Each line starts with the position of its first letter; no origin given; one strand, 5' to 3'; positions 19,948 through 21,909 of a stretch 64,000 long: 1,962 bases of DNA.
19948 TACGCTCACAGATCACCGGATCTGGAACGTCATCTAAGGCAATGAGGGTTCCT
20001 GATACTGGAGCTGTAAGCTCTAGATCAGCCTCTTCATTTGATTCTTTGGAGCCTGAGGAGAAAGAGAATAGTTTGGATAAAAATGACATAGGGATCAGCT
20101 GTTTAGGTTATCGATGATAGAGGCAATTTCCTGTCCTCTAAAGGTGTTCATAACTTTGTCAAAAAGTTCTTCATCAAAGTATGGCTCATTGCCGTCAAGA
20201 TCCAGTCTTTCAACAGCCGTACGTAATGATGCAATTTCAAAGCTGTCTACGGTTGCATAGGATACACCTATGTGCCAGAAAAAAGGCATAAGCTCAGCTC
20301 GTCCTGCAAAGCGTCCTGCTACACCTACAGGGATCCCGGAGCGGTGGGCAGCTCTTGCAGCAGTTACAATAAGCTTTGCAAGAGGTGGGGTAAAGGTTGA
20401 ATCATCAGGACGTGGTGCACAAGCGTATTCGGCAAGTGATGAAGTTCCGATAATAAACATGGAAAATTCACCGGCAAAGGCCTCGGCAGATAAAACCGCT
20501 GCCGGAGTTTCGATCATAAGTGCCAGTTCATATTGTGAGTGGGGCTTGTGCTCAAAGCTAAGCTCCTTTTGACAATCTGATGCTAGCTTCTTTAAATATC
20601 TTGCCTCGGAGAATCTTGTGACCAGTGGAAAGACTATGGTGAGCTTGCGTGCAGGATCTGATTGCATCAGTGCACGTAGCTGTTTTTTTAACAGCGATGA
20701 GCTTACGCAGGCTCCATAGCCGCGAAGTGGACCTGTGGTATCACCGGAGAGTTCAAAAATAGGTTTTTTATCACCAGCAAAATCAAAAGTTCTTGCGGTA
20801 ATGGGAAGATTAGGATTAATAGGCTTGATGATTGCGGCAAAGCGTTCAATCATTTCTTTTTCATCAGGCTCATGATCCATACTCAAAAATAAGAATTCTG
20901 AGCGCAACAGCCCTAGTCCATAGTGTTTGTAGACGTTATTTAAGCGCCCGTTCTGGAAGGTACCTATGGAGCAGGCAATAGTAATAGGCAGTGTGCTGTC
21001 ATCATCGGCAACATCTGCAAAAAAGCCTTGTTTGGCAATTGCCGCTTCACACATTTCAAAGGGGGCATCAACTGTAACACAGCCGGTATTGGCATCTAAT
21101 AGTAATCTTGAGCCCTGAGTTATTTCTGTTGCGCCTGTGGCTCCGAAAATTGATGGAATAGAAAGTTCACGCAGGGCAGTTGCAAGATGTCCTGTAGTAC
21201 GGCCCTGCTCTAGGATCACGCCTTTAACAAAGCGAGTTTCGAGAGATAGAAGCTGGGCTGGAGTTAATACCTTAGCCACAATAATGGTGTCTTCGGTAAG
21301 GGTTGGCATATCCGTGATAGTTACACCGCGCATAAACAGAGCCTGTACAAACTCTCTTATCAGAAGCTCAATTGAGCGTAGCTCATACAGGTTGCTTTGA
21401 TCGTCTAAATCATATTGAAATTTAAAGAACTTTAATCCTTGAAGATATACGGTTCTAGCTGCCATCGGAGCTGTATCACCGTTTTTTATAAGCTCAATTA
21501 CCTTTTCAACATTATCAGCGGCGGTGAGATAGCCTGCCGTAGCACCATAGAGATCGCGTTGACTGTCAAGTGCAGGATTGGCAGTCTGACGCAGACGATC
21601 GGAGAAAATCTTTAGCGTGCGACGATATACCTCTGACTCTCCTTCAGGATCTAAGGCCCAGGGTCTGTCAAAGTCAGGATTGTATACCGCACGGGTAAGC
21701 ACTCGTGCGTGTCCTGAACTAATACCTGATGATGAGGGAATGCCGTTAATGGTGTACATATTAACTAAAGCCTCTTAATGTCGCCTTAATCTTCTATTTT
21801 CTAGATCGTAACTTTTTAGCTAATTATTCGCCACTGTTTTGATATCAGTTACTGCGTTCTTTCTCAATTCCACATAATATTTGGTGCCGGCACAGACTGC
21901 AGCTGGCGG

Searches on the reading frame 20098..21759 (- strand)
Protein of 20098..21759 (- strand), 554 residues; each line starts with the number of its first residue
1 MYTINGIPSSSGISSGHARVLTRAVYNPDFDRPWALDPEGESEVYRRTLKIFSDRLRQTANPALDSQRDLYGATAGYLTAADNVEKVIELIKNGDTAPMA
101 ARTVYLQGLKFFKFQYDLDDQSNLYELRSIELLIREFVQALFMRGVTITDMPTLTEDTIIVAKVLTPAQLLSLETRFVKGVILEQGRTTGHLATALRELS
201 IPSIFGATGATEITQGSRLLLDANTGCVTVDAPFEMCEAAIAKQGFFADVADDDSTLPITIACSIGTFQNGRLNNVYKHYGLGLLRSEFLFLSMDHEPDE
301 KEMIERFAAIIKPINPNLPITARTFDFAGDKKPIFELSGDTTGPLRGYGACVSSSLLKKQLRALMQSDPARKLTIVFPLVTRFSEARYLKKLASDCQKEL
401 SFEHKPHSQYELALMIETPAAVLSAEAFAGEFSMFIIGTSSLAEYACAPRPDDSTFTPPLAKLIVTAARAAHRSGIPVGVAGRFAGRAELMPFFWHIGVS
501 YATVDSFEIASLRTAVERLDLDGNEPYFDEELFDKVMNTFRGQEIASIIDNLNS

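Call 3: search_protein_families(library=pfam, proteins=[window:20098-21759:-], max_evalue=0.01)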
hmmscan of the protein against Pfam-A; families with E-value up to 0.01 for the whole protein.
window:20098-21759:- (554 aa): 3 families
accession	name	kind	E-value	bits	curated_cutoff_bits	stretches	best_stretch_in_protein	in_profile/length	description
PF02896.24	PEP-utilizers_C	-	7.6e-36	124.2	22.8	1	259-519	20-291/293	PEP-utilising enzyme, PEP-binding domain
PF00391.29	PEP-utilizers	-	1.1e-13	51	23.1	1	155-226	2-72/72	PEP-utilising enzyme, mobile domain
PF05524.18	PEP-utilisers_N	-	6.9e-05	23.4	24.4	1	5-106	1-104/121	PEP-utilising enzyme, N-terminal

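Call 4: search_protein_families(library=ncbifam, proteins=[window:20098-21759:-], max_evalue=0.01)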
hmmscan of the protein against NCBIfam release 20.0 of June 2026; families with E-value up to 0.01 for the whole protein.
window:20098-21759:- (554 aa): 15 families
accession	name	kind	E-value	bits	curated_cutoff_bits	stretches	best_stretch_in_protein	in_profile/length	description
TIGR01417.1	PTS_I_fam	equivalog_domain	4.5e-50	170.6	341.7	1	83-524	84-544/565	phosphoenolpyruvate--protein phosphotransferase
NF008382.0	PRK11177.1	equivalog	4.2e-38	131.3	824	1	57-506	58-527/575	phosphoenolpyruvate-protein phosphotransferase PtsI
NF008283.0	PRK11061.1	equivalog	3e-22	78.7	583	1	84-531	255-718/748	phosphoenolpyruvate--protein phosphotransferase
NF005057.0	PRK06464.1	equivalog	1.8e-17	62.7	598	2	148-298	378-522/798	phosphoenolpyruvate synthase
TIGR01418.1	PEP_synth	equivalog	1e-13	50.6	739.75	2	148-295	374-515/784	pyruvate, water dikinase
TIGR01828.1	pyru_phos_dikin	equivalog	4.7e-13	48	843.45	1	368-448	690-770/865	pyruvate, phosphate dikinase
NF008478.1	PRK11377.1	equivalog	2.5e-11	43.3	520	1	35-229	277-471/473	dihydroxyacetone kinase phosphoryl donor subunit DhaM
NF004881.0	PRK06241.2-2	equivalog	5.8e-07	28.2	883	1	178-231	836-890/898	phosphoenolpyruvate synthase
NF004882.0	PRK06241.2-3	equivalog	1.2e-06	26.9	850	1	155-228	744-816/827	phosphoenolpyruvate synthase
NF004883.0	PRK06241.2-4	equivalog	0.00096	17.4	1063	1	179-229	860-911/928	phosphoenolpyruvate synthase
NF006153.0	PRK08296.1-5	subfamily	0.0012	17.4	578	1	151-230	527-605/608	hypothetical protein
NF006151.0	PRK08296.1-3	equivalog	0.0036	15.9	693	1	148-230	521-602/604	hypothetical protein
NF004531.0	PRK05878.1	equivalog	0.0042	15.7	456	1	153-229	380-455/534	pyruvate, phosphate dikinase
NF006152.0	PRK08296.1-4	equivalog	0.0048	15.3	723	1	149-231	527-608/609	hypothetical protein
NF004978.0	PRK06354.1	subfamily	0.0082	14.6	462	0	149-229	504-583/590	pyruvate kinase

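Call 9: search_solved_structures(query=window:20098-21759:-, max_evalue=0.001, show_alignments=2)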
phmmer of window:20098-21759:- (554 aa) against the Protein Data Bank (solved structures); distinct sequences matched with E-value up to 0.001: 23.
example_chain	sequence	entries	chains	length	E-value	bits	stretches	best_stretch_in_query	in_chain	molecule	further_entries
2hro_A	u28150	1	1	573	6.4e-41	143.5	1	4-548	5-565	Phosphoenolpyruvate-protein phosphotransferase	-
2wqd_A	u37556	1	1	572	2.6e-40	141.5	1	4-549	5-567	PHOSPHOENOLPYRUVATE-PROTEIN PHOSPHOTRANSFERASE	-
2kx9_A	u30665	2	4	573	1.9e-35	125.4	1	82-517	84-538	Phosphoenolpyruvate-protein phosphotransferase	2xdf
2hwg_A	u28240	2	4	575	2e-35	125.4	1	82-517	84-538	Phosphoenolpyruvate-protein phosphotransferase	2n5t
2l5h_A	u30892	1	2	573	2.5e-34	121.7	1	82-517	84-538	Phosphoenolpyruvate-protein phosphotransferase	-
6vbj_A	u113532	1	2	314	1.3e-25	92.9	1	258-547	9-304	Phosphoenolpyruvate-protein phosphotransferase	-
2bg5_A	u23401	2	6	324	4.4e-25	91.2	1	259-547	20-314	PHOSPHOENOLPYRUVATE-PROTEIN KINASE | PHOSPHOENOLPYRUVATE-PROTEIN KINASE (PTS SYSTEM EI COMPONENT IN BACTERIA)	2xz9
2xz7_A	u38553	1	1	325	4.5e-25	91.2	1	259-547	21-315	PHOSPHOENOLPYRUVATE-PROTEIN KINASE (PTS SYSTEM EI COMPONENT IN BACTERIA)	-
6vu0_A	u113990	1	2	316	4.5e-24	87.9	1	261-518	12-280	PEP-protein phosphotransferase system enzyme I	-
6v9k_A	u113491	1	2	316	9.2e-24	86.8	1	263-518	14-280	Phosphoenolpyruvate-protein phosphotransferase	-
8a8e_A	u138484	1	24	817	2.3e-10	42.7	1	153-514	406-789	Phosphoenolpyruvate synthase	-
5woy_A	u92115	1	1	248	1.6e-09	39.9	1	4-234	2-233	Phosphoenolpyruvate-protein phosphotransferase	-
1zym_A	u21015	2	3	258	9.7e-09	37.3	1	80-241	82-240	ENZYME I | Phosphoenolpyruvate-protein phosphotransferase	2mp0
1eza_A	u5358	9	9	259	9.8e-09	37.3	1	80-241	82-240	ENZYME I | PHOSPHOTRANSFERASE SYSTEM, ENZYME I | PROTEIN (PHOSPHOTRANSFER SYSTEM, ENZYME I)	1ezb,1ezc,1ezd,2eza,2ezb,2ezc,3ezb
3eza_A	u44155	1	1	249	1.1e-08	37.1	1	80-239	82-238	PHOSPHOTRANSFERASE SYSTEM, ENZYME I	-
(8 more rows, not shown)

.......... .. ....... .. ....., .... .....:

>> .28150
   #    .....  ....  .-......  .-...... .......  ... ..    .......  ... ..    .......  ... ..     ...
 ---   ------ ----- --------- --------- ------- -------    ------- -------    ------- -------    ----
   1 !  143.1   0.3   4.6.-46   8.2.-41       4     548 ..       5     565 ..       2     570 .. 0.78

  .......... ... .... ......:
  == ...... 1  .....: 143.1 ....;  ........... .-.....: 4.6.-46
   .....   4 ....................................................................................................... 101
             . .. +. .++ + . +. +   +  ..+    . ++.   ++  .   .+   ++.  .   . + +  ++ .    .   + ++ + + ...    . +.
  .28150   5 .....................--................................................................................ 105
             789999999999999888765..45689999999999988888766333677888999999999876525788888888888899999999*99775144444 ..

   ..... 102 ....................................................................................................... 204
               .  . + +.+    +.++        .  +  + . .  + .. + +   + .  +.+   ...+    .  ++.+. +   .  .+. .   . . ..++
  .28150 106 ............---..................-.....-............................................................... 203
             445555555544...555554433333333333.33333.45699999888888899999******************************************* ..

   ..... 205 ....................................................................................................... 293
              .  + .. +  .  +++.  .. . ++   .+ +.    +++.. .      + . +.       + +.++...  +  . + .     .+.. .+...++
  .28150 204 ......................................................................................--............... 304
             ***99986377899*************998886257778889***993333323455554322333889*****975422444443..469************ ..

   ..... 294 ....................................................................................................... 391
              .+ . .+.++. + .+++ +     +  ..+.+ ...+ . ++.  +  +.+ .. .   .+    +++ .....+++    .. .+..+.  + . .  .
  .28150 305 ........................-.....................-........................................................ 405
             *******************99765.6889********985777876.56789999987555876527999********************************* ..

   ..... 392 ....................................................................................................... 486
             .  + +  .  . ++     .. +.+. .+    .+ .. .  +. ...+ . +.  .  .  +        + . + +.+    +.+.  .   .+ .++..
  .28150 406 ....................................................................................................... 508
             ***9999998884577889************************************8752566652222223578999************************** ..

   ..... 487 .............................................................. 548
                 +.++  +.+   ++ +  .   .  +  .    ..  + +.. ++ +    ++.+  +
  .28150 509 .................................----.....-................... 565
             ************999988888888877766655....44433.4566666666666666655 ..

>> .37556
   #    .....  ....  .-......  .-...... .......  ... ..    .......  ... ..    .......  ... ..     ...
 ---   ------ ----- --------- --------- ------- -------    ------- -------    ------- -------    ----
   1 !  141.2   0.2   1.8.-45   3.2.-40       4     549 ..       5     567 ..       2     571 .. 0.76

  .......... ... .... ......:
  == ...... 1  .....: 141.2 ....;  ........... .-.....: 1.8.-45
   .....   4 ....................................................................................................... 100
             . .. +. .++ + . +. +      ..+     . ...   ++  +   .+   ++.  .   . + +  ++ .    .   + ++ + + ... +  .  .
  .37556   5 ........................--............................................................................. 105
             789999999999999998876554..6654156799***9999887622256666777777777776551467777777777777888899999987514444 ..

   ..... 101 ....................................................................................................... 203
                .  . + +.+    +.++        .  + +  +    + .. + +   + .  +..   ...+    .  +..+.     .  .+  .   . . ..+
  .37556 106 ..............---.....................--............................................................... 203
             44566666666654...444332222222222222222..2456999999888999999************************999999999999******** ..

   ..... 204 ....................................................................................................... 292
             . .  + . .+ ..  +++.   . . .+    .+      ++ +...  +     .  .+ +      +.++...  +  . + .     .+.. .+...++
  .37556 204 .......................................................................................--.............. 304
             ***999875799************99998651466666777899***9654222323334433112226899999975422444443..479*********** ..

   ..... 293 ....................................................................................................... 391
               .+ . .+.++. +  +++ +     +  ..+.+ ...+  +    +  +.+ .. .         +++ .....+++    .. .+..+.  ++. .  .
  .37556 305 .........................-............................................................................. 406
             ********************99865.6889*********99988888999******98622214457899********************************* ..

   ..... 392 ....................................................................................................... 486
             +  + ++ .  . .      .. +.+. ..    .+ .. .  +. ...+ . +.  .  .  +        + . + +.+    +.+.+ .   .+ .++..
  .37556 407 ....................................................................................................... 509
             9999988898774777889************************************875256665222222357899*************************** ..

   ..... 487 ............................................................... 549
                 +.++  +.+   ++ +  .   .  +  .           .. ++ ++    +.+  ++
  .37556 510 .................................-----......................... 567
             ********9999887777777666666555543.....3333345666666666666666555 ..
